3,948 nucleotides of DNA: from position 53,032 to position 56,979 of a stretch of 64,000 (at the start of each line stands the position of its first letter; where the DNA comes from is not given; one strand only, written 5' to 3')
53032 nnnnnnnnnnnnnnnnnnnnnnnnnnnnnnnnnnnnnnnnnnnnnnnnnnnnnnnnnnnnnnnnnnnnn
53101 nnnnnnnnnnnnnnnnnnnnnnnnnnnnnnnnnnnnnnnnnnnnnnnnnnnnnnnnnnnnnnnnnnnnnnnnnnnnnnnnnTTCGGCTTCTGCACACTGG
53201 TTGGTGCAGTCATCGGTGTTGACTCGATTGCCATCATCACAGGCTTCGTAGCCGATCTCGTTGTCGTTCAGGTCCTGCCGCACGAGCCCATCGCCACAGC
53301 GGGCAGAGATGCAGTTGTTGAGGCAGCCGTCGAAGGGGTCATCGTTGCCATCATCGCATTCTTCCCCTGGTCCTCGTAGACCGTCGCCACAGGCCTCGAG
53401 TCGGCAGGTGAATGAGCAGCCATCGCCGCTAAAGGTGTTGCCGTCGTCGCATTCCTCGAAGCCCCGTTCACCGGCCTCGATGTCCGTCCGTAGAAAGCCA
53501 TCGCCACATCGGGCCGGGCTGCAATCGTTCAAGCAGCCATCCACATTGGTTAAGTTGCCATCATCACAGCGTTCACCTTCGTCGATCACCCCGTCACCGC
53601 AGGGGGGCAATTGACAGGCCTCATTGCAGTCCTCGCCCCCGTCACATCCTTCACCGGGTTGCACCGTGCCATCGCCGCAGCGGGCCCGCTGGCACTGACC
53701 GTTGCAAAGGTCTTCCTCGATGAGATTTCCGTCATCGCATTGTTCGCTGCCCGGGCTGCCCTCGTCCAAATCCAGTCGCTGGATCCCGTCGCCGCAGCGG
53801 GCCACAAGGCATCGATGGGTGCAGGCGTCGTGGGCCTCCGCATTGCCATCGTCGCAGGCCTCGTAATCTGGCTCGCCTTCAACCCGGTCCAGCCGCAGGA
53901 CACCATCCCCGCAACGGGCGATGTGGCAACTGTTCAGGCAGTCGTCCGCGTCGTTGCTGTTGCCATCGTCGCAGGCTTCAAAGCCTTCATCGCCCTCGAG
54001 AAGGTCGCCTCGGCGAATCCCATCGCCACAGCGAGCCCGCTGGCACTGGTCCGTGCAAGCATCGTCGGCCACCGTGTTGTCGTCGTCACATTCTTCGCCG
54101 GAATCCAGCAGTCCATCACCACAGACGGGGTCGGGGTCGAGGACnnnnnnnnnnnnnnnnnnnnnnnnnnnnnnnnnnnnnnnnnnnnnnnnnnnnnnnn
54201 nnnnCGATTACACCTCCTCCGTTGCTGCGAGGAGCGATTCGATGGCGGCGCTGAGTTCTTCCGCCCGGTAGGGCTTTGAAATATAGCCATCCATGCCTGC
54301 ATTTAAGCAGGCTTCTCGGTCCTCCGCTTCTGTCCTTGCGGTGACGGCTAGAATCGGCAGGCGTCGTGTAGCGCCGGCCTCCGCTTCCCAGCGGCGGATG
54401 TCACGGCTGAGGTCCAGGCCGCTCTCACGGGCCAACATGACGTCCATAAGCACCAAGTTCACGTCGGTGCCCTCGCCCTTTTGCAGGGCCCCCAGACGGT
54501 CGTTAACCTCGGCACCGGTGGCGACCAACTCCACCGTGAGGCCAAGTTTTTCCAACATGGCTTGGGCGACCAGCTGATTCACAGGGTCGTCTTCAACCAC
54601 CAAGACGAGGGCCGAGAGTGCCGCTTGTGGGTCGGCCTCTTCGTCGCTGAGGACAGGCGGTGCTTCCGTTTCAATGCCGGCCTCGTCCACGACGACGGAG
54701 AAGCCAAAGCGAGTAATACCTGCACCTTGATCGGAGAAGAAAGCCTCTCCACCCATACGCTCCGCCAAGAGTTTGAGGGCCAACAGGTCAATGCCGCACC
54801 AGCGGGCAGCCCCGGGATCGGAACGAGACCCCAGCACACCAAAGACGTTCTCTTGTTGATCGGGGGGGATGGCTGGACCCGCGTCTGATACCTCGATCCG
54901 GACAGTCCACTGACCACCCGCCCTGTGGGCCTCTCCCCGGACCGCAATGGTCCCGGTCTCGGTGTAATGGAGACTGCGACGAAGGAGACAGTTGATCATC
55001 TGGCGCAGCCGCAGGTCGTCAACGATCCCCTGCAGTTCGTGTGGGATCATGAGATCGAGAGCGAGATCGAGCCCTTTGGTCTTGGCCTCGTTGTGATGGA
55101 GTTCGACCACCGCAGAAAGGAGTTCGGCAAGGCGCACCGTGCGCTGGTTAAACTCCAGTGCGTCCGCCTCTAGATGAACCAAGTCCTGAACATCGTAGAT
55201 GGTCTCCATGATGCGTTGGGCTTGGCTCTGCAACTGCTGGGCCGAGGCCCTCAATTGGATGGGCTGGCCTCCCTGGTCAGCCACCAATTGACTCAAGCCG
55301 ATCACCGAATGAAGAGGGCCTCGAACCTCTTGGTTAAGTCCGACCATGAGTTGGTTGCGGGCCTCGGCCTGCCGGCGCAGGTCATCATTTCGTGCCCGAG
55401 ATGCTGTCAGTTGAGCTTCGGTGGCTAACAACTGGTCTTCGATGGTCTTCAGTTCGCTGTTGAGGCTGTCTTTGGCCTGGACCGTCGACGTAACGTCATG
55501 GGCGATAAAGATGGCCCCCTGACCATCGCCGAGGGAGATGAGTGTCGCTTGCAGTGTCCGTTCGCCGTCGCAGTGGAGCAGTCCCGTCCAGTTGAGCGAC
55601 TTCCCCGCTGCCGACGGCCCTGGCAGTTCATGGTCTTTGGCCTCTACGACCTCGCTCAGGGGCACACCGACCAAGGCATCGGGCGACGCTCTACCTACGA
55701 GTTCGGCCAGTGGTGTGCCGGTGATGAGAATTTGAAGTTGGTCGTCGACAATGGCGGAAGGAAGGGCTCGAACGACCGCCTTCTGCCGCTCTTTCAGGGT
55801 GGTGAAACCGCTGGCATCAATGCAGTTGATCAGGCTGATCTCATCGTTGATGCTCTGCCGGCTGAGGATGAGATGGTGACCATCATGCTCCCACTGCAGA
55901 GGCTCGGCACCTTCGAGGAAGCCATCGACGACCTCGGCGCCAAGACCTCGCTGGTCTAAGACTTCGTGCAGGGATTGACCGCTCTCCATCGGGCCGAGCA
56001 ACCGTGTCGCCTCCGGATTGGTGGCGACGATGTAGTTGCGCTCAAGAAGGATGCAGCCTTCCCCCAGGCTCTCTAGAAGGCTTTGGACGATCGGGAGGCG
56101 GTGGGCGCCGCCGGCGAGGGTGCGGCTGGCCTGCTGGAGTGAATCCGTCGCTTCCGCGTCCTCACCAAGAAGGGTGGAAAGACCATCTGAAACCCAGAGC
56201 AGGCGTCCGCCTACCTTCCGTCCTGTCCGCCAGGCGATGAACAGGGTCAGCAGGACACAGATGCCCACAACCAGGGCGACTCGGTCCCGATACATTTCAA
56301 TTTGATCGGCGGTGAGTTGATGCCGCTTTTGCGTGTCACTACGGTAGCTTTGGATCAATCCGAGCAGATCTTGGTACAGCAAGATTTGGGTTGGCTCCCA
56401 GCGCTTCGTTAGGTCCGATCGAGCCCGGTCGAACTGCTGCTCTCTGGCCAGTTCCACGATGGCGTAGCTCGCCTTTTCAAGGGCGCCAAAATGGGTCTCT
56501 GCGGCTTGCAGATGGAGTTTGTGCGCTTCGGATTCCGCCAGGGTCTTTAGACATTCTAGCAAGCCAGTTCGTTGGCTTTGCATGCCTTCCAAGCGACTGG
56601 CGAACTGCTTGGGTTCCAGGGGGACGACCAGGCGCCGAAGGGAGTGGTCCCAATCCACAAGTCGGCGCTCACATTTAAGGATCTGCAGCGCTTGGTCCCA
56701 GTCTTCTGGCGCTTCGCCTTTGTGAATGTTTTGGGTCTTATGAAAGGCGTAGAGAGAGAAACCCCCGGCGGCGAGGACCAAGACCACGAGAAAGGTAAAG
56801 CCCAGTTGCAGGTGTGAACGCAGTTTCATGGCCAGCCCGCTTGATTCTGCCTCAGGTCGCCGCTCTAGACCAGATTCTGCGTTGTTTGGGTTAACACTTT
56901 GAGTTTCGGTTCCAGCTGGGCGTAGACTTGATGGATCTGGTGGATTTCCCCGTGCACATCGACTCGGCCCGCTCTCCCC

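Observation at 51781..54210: TIGR02232-type Cys-repeat/LamG lipoprotein whose RBS lies inside the upstream hybrid kinase gene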

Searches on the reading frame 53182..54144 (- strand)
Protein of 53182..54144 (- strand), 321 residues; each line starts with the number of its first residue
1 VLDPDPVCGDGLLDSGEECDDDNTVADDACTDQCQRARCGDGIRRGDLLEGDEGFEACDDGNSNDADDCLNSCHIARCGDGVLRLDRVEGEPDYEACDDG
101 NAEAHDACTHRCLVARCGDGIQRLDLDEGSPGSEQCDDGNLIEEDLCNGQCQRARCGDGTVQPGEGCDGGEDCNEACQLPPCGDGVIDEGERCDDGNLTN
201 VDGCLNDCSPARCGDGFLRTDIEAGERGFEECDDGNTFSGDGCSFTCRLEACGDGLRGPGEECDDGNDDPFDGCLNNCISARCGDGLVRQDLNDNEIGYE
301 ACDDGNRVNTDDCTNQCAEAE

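Call 30: search_solved_structures(query=window:53182-54144:-, max_evalue=1, show_alignments=2)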
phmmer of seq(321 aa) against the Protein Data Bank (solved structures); distinct sequences matched with E-value up to 1: 0.

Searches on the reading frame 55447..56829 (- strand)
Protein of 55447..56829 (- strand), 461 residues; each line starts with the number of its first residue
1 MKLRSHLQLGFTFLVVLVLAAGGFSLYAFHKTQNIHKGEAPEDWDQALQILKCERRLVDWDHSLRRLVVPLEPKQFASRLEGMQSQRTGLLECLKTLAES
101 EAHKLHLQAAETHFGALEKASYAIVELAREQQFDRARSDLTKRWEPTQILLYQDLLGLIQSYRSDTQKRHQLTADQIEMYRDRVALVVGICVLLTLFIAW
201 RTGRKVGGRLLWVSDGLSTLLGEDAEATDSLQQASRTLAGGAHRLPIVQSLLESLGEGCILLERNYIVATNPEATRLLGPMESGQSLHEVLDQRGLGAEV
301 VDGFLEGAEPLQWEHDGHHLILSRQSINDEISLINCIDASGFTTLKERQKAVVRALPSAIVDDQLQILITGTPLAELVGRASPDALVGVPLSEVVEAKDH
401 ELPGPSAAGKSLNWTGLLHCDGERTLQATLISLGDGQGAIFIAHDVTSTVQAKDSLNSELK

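Call 31: search_solved_structures(query=window:55447-56829:-, max_evalue=10)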
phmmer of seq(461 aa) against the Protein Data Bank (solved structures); distinct sequences matched with E-value up to 10: 2.
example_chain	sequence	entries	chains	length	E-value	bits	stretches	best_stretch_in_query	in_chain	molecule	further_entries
3lnd_A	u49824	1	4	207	1.5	10.9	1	409-459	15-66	Cdh6 protein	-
6cgu_A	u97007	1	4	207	1.5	10.9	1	409-459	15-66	Cadherin-6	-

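Call 76: search_protein_representatives(protein=window:55447-56829:-)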
Query: 461 residues. Proteins with E-value up to 0.001 (for the whole library): 3; up to 1e-10: 2; up to 1e-30: 2. The best 3 are listed.
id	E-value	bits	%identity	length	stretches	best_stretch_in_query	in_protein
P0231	3.5e-162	556.7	100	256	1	97-352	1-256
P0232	9.1e-92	324.7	37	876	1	1-459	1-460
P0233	6.6e-10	55.0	26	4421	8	309-406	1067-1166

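Call 78: list_cluster_members(proteins=[P0232])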
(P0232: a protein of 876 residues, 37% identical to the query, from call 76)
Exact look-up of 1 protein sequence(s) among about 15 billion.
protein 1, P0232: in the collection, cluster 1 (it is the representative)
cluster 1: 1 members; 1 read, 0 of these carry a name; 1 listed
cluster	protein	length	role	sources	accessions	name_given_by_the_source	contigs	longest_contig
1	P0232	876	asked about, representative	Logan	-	-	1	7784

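Call 79: find_encoding_contigs(protein=P0232, flank=8000, max_places=4)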
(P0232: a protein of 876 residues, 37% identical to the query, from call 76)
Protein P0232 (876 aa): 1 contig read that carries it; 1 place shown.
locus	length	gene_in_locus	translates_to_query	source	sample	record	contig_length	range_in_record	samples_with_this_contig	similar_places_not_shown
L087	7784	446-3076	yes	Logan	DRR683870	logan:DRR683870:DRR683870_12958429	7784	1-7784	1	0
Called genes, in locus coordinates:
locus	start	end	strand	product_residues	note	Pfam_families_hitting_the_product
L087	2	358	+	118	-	?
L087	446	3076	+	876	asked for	PF02518:HATPase_c, PF00072:Response_reg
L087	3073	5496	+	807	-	-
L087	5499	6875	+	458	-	PF04932:Wzy_C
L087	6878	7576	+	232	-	-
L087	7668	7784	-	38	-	?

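Call 85: search_protein_families(library=pfam, proteins=[L087:5499-6875:+, L087:6878-7576:+, L087:3073-5496:+], max_evalue=0.01)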
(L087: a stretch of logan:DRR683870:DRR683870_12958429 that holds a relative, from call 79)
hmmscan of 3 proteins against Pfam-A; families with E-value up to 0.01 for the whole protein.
L087:5499-6875:+ (458 aa): 1 family
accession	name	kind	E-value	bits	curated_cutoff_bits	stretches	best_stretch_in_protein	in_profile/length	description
PF04932.20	Wzy_C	-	4e-09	36.9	31.7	1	215-380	7-149/149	O-Antigen ligase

L087:6878-7576:+ (232 aa): 0 families

L087:3073-5496:+ (807 aa): 2 families
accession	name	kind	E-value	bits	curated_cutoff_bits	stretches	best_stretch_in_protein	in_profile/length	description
PF13948.11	DUF4215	-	2.5e-63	210.6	27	9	503-534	17-46/47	Domain of unknown function (DUF4215)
PF13385.13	Laminin_G_3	-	4.8e-23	82.4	27.6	1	652-801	4-149/151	Concanavalin A-like lectin/glucanases superfamily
